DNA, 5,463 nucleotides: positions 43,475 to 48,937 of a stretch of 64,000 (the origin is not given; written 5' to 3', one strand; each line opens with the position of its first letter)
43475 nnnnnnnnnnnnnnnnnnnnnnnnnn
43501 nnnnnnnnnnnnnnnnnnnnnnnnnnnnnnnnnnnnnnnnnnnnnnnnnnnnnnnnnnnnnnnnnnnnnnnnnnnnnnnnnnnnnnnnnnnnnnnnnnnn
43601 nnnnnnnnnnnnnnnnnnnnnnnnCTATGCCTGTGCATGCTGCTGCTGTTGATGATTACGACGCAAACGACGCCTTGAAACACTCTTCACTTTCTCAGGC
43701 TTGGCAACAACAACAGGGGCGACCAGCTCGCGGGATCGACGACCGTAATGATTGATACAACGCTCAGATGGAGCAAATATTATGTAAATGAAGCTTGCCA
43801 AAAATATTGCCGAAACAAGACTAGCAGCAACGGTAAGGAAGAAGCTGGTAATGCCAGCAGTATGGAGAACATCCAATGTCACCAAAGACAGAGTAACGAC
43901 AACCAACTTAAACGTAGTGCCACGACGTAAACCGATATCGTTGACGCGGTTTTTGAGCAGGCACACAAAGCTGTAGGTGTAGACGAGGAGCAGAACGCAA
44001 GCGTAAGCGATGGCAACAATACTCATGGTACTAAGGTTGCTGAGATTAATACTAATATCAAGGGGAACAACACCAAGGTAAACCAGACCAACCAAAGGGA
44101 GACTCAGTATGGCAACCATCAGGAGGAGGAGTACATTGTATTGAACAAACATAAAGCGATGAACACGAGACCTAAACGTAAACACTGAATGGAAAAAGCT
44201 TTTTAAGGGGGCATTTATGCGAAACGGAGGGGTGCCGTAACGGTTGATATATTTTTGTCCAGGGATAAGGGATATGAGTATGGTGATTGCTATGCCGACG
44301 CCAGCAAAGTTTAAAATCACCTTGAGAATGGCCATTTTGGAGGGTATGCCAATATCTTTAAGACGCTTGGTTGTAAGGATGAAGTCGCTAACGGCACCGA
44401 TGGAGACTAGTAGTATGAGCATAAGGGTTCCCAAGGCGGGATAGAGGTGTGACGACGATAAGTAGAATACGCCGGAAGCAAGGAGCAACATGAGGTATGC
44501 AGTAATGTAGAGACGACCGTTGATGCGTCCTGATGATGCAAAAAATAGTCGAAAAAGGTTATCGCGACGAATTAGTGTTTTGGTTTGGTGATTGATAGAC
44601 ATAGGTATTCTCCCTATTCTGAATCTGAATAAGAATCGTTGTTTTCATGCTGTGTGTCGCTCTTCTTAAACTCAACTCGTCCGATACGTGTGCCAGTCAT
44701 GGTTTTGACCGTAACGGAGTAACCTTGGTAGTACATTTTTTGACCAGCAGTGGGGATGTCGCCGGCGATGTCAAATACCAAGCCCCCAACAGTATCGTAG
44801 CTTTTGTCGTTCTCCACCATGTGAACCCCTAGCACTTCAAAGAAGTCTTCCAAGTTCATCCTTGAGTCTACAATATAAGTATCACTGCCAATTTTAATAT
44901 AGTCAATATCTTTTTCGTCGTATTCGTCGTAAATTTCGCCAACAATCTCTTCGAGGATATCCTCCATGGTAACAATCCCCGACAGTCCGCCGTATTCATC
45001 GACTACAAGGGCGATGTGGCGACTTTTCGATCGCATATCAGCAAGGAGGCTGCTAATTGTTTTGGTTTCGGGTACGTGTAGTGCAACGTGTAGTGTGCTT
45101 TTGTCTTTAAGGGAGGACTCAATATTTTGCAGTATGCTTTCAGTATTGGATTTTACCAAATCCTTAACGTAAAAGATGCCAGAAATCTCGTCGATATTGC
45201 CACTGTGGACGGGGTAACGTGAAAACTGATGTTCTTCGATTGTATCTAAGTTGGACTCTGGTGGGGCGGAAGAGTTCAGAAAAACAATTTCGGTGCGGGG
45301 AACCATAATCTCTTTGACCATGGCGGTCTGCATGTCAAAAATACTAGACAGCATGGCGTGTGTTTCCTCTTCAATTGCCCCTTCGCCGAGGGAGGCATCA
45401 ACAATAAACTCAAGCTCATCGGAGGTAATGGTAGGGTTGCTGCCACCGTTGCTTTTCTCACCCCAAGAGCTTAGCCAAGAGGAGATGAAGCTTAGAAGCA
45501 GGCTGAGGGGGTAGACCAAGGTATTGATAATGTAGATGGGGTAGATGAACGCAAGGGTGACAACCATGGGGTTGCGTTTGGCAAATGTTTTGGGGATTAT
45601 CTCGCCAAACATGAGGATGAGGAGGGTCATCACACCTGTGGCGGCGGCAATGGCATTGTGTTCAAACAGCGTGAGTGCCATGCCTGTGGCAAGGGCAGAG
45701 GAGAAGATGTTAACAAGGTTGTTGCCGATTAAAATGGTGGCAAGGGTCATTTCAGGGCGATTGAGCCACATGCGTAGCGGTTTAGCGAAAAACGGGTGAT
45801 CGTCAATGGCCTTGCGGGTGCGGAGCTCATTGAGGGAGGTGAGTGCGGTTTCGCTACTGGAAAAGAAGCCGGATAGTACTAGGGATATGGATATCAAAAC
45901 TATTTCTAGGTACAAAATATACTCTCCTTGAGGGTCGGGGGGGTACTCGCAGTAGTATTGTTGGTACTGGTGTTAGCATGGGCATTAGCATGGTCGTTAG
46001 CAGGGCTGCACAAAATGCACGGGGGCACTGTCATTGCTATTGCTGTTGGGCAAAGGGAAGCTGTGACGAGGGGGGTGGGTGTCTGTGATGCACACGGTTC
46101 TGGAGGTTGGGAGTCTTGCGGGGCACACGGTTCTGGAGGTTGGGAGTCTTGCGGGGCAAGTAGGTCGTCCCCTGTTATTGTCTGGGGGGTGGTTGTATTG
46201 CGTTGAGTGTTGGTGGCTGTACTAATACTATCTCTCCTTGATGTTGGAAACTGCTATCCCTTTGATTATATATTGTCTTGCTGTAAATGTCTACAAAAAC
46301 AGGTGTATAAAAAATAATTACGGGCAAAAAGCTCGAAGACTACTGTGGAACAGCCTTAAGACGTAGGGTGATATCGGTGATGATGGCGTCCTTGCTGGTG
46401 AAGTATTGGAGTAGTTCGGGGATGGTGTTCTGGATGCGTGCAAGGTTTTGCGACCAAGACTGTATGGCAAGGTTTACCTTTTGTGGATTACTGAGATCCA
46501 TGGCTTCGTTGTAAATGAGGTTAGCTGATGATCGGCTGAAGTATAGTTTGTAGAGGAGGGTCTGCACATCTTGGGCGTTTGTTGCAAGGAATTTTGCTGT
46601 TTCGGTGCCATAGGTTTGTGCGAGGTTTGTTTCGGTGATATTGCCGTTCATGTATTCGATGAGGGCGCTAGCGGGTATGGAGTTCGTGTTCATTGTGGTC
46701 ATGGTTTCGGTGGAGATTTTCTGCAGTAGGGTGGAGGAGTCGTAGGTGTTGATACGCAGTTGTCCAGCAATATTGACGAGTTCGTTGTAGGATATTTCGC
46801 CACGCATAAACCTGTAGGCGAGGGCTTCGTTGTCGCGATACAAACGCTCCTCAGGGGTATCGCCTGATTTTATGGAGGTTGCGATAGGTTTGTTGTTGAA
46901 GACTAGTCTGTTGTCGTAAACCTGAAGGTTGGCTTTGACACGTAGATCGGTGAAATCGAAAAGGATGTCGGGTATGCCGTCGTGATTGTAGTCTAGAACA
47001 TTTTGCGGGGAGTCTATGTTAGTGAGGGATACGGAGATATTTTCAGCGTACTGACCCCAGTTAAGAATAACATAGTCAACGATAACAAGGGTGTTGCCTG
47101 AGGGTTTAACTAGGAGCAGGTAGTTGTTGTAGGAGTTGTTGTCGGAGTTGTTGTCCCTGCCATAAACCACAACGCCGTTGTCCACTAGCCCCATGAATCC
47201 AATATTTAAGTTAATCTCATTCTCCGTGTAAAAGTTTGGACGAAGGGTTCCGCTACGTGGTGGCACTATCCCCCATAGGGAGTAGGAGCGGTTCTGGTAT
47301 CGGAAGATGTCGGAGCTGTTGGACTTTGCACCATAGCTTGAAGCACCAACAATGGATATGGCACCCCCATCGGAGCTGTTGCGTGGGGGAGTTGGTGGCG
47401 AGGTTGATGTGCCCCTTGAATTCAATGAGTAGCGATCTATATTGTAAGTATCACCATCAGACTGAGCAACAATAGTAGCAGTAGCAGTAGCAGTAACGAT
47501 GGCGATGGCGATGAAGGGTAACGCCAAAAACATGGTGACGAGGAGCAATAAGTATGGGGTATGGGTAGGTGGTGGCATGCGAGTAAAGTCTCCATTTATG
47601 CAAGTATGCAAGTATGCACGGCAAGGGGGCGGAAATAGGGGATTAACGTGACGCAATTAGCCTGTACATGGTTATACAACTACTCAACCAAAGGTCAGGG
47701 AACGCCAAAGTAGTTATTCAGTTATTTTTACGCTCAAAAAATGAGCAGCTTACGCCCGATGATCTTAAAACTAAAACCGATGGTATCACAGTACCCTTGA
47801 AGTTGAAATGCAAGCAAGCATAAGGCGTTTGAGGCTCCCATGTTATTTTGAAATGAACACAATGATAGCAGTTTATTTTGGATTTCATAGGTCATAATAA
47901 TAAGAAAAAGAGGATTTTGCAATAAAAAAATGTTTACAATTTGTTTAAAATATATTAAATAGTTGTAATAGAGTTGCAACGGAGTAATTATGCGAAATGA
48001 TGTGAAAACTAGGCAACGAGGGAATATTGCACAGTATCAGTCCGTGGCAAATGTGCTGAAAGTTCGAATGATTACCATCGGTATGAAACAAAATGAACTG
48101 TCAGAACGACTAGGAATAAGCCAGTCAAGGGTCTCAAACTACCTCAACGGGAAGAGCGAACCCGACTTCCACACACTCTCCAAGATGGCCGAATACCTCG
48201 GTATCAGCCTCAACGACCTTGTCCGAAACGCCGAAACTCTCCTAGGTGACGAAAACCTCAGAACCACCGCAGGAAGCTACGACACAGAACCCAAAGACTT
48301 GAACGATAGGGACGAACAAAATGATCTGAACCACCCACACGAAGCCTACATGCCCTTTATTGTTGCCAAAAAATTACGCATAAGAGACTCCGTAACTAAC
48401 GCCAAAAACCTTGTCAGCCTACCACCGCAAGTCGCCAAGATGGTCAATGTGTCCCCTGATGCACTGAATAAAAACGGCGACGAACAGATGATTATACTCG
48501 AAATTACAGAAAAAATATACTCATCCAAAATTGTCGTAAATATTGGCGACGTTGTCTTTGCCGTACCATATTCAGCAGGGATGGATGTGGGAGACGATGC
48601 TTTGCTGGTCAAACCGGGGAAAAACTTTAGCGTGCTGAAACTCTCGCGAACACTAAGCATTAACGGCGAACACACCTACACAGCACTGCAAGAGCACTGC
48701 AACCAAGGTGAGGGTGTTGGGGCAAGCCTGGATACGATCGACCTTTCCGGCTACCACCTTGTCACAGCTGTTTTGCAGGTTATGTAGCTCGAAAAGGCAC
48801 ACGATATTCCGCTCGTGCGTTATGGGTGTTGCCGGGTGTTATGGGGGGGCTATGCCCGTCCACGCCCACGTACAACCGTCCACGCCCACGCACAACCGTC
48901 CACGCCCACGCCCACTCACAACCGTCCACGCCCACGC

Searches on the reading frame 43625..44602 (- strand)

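Call 7: search_protein_families(library=pfam, proteins=[window:43625-44602:-], max_evalue=0.01)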
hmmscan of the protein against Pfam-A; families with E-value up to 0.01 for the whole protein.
window:43625-44602:- (325 aa): 1 family
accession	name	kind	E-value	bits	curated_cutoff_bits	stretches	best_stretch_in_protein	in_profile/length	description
PF05656.20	DUF805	-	6e-11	43.2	25.7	1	21-123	2-110/111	Protein of unknown function (DUF805)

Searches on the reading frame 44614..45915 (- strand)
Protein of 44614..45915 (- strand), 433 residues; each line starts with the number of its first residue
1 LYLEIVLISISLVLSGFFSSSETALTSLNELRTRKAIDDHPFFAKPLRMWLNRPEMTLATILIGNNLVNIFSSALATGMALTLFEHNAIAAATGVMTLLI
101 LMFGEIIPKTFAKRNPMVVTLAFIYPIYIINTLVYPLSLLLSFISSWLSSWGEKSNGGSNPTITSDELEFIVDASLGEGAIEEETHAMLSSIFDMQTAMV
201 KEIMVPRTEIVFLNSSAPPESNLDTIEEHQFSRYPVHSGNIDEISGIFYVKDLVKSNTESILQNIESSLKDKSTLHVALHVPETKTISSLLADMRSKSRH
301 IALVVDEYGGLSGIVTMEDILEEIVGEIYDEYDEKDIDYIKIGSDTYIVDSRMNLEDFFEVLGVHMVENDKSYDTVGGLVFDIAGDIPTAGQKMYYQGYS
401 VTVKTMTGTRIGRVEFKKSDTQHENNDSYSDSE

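Call 7: search_protein_families(library=pfam, proteins=[window:44614-45915:-], max_evalue=0.01)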
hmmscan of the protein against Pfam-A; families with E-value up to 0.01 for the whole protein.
window:44614-45915:- (433 aa): 3 families
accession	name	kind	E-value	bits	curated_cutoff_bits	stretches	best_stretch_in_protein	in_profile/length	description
PF01595.25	CNNM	-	1.3e-45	155.8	28.4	1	8-184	3-180/181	Cyclin M transmembrane N-terminal domain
PF03471.22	CorC_HlyC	-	7.9e-18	64.7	27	1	341-418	2-79/81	Transporter associated domain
PF00571.33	CBS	-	2.8e-14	53.6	24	2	280-325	11-56/57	CBS domain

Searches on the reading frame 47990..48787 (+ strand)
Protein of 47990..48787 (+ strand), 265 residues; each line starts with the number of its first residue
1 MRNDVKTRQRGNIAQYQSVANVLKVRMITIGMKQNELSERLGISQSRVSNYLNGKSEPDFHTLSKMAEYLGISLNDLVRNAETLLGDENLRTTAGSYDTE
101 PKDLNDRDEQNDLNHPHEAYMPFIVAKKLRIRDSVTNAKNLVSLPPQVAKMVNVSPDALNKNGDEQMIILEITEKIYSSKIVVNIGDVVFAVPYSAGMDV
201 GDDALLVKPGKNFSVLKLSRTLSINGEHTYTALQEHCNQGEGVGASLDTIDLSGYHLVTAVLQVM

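Call 7: search_protein_families(library=pfam, proteins=[window:47990-48787:+], max_evalue=0.01)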
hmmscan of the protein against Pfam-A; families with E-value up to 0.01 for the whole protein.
window:47990-48787:+ (265 aa): 11 families
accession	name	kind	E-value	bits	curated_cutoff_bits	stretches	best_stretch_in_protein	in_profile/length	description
PF01381.28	HTH_3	-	1.3e-16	60.8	23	1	31-77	9-55/55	Helix-turn-helix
PF12844.13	HTH_19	-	3.6e-12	46.4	30.2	1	31-81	12-62/64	Helix-turn-helix domain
PF13443.12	HTH_26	-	2.4e-11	44.2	22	1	23-78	2-58/63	Cro/C1-type HTH DNA-binding domain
PF13560.12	HTH_31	-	1.2e-07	32.3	27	1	31-74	14-58/64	Helix-turn-helix domain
PF17762.8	HTH_ParB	-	0.00012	22.7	22.6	1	20-52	9-41/102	ParB HTH domain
PF13412.12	HTH_24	-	0.00016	21.6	21.9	1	32-53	18-39/48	Winged helix-turn-helix DNA-binding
PF07022.19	Phage_CI_repr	-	0.00069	20.3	22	1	29-80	9-60/65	Bacteriophage CI repressor helix-turn-helix domain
PF04967.18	HTH_10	-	0.0016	18.6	23.1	0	34-53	26-45/53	HTH DNA binding domain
PF04545.22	Sigma70_r4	-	0.0036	17.2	24.1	0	31-50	20-39/50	Sigma-70, region 4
PF07453.19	NUMOD1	-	0.0039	17.8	22.8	0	53-73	9-29/37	NUMOD1 domain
PF15943.11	YdaS_toxin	-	0.0099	16.1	30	0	34-56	11-33/65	Bacterial toxin YdaS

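Call 8: find_encoding_contigs(protein=window:47990-48787:+, flank=4000, max_places=10)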
Protein window:47990-48787:+ (265 aa): 1 contig read that carries it; 1 place shown.
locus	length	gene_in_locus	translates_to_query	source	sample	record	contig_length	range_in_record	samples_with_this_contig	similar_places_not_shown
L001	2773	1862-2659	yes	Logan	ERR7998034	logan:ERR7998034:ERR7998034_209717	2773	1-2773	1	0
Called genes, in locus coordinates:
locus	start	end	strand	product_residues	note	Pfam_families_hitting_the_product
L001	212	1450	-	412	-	-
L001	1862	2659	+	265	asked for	PF13560:HTH_31 (weak), PF01381:HTH_3, PF13443:HTH_26, PF12844:HTH_19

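Call 26: find_homologous_proteins(query=window:47990-48787:+)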
Query window:47990-48787:+ (265 aa): 3 proteins with E <= 0.001 among 527 candidates.
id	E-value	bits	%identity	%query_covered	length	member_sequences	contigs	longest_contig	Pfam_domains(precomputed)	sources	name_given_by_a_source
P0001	1.1e-166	570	99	100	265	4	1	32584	PF12844.14,PF01381.29,PF13560.13,PF13443.13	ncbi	-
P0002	4.7e-109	382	63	100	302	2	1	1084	PF12844.14,PF01381.29,PF13443.13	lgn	-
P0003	2.6e-108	379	69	100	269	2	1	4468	PF12844.14,PF01381.29,PF13443.13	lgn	-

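Call 27: find_encoding_contigs(protein=P0001, flank=10000, max_places=10)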
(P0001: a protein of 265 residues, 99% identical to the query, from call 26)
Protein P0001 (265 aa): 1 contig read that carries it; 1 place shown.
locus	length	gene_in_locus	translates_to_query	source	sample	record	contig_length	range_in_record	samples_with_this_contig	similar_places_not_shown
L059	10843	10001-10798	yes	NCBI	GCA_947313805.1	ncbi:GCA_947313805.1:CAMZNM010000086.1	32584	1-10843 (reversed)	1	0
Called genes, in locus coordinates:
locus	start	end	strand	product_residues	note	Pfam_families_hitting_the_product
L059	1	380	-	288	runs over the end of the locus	PF01040:UbiA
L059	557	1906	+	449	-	-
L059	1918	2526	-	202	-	-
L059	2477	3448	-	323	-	PF02562:PhoH, PF13245:AAA_19 (weak), PF13604:AAA_30 (weak)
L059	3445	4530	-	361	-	PF01743:PolyA_pol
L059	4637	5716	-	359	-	PF02899:Phage_int_SAM_1 (faint), PF00589:Phage_integrase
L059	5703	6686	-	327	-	PF05656:DUF805 (weak)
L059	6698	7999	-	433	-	PF01595:CNNM, PF00571:CBS (weak), PF03471:CorC_HlyC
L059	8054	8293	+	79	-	-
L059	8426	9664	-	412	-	-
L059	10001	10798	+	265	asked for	PF13560:HTH_31 (weak), PF01381:HTH_3, PF13443:HTH_26, PF12844:HTH_19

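Call 28: find_encoding_contigs(protein=P0003, flank=10000, max_places=10)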
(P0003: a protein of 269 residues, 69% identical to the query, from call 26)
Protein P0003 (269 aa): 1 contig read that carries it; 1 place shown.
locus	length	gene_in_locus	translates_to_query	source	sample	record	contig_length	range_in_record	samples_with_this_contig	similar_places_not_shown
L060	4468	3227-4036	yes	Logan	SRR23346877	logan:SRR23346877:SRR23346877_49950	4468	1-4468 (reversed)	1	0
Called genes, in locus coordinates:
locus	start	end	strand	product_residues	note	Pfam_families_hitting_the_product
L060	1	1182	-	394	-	?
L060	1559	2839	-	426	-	-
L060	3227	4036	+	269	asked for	PF01381:HTH_3, PF13443:HTH_26, PF12844:HTH_19 (weak)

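Call 29: find_encoding_contigs(protein=P0002, flank=10000, max_places=10)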
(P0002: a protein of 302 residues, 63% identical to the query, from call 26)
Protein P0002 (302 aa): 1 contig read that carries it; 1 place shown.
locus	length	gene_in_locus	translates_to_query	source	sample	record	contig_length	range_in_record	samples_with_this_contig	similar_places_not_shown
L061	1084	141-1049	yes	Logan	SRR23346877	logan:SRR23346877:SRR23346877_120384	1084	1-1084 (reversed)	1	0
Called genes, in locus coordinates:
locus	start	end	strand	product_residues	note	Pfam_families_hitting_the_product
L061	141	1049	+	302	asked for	PF01381:HTH_3, PF12844:HTH_19, PF13443:HTH_26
